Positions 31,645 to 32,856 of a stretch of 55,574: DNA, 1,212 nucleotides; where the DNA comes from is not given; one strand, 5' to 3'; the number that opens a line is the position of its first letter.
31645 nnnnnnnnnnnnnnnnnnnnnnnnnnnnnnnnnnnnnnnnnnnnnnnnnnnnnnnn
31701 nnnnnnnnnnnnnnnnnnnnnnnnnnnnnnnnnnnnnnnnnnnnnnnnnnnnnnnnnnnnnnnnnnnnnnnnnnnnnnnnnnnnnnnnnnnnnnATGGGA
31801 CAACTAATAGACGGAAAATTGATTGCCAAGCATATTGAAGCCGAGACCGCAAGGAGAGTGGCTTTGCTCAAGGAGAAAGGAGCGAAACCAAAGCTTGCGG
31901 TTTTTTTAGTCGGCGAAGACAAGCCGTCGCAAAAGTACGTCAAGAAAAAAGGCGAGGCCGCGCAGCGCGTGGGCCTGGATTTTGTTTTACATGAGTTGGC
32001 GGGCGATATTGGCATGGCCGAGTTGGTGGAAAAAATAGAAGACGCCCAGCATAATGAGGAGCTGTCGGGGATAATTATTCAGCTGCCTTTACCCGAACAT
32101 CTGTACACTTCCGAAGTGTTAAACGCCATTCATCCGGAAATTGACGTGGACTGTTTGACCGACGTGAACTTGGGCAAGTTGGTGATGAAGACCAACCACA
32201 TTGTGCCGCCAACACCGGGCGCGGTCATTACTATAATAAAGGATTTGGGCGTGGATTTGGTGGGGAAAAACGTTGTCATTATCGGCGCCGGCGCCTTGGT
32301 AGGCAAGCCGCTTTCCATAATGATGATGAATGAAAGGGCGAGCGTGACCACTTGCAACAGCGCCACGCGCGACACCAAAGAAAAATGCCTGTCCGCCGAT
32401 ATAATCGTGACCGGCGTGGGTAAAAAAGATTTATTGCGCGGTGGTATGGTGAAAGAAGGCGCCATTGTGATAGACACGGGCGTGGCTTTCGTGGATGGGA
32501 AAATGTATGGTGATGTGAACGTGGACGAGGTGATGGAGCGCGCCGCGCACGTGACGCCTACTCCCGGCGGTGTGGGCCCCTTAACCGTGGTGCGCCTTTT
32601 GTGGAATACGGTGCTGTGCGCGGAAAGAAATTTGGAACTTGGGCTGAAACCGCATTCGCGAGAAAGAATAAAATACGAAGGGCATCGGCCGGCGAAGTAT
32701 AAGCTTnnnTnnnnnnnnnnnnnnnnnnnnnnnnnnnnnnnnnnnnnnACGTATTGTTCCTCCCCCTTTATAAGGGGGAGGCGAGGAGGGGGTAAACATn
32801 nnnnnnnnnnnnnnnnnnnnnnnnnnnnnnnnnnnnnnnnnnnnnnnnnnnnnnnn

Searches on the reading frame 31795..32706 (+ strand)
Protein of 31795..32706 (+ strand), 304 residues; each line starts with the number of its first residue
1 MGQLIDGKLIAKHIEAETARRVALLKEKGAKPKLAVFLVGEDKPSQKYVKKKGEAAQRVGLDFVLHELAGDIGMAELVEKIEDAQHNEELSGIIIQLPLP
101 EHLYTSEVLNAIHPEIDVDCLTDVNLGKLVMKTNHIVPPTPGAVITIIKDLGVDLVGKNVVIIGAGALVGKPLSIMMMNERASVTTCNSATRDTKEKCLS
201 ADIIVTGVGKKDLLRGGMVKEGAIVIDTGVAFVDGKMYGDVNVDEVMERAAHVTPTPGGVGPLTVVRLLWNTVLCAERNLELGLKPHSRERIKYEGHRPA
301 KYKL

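Call 74: search_protein_families(library=pfam, proteins=[window:31795-32706:+], max_evalue=0.001)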
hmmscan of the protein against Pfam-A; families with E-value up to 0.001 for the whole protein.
window:31795-32706:+ (304 aa): 2 families
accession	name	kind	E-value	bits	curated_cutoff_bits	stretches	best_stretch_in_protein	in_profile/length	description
PF02882.25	THF_DHG_CYH_C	-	8.5e-52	175.1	27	1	123-279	2-159/160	Tetrahydrofolate dehydrogenase/cyclohydrolase, NAD(P)-binding domain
PF00763.28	THF_DHG_CYH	-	1.5e-32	112.7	32.8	1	5-119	1-115/115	Tetrahydrofolate dehydrogenase/cyclohydrolase, catalytic domain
